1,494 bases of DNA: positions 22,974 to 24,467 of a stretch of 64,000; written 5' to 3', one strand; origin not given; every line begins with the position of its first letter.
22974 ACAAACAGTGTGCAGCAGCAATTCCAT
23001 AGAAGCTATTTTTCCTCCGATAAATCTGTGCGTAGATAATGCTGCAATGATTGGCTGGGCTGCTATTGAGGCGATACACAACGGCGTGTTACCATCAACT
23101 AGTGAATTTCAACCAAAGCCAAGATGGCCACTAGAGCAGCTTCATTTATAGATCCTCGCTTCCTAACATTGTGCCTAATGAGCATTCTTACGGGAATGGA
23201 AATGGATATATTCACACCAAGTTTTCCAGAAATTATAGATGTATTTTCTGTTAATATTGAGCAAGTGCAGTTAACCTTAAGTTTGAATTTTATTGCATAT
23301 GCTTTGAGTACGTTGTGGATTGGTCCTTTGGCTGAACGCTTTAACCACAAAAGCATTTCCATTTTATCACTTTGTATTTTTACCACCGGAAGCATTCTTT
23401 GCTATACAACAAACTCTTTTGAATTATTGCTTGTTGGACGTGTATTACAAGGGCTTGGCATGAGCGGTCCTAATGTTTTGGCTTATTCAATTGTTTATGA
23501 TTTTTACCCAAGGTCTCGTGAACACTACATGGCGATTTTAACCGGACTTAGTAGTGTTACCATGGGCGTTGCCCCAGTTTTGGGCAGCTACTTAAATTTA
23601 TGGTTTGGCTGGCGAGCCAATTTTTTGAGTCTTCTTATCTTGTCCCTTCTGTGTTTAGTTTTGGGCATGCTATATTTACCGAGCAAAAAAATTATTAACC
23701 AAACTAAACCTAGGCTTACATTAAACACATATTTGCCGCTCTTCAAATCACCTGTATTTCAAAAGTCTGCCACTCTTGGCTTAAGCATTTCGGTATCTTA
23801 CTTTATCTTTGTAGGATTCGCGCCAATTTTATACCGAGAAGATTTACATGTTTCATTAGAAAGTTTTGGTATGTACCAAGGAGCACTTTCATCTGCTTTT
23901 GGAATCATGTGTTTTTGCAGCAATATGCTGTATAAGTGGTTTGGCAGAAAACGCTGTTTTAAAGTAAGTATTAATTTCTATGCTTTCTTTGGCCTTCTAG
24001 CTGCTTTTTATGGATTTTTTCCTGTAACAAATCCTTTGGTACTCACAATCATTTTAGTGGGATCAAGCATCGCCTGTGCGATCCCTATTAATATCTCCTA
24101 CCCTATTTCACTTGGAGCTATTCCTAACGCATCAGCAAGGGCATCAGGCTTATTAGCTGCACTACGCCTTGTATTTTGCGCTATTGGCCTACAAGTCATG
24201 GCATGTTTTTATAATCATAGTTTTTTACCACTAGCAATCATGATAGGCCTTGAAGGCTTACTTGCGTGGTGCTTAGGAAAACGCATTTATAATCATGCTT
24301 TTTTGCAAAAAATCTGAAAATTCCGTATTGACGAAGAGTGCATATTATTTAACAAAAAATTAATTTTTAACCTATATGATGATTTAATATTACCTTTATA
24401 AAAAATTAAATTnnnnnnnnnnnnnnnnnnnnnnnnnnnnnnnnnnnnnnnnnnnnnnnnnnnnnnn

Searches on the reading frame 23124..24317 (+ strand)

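Call 4: search_protein_families(library=ncbifam, proteins=[window:23124-24317:+])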
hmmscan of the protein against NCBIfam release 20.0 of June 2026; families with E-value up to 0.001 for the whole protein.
window:23124-24317:+ (397 aa): 54 families (the best 25 are shown)
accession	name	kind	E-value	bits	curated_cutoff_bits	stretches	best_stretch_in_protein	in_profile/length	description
TIGR00710.1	efflux_Bcr_CflA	subfamily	1.2e-44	153.3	200.9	1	14-374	8-370/385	Bcr/CflA family efflux MFS transporter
NF000072.1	MFS_efflux_PexA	equivalog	2.1e-37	129.4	800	1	17-374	21-383/415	phenicol efflux MFS transporter PexA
NF008314.0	PRK11102.1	equivalog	4.2e-33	115.2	303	1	13-378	12-380/396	Bcr/CflA family multidrug efflux MFS transporter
NF008270.1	PRK11043.1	equivalog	5.6e-31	108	430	1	15-373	9-366/382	purine nucleoside transporter PunC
NF033134.0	cmlA_floR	equivalog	1.6e-25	90.4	450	1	17-373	16-372/388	CmlA/FloR family chloramphenicol efflux MFS transporter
NF008654.0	PRK11652.1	equivalog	2.8e-24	85.7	479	1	15-372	13-369/397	multidrug efflux MFS transporter EmrD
NF053813.1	MFS_TcaB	equivalog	1.1e-22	80.3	475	1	14-378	9-376/396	putative multidrug effflux MFS transporter TcaB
TIGR00880.1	2_A_01_02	superfamily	5.7e-22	78.3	131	1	54-186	2-139/141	multidrug resistance protein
TIGR00711.1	efflux_EmrB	subfamily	1e-19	70.7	230.2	1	14-191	5-183/485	DHA2 family efflux MFS transporter permease subunit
NF007782.0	PRK10473.1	subfamily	1.6e-19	70.3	417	1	13-362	4-352/394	MdtL family multidrug efflux MFS transporter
NF000219.1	FloR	exception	1.9e-17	63.6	700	1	13-243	16-245/404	chloramphenicol/florfenicol efflux MFS transporter FloR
NF041041.1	FslD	exception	1e-15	57.9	500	1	20-215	19-218/396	rhizoferrin import MFS transporter FslD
NF000218.1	FexA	exception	7.3e-15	54.5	900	1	16-188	26-199/475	chloramphenicol/florfenicol efflux MFS transporter FexA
TIGR00895.1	2A0115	subfamily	5.9e-14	51.8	418.55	1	15-193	20-200/398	aromatic acid/H+ symport family MFS transporter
NF052292.1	efflux_CraA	equivalog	9.3e-14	51.3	725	1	15-253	19-259/409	chloramphenicol efflux MFS transporter CraA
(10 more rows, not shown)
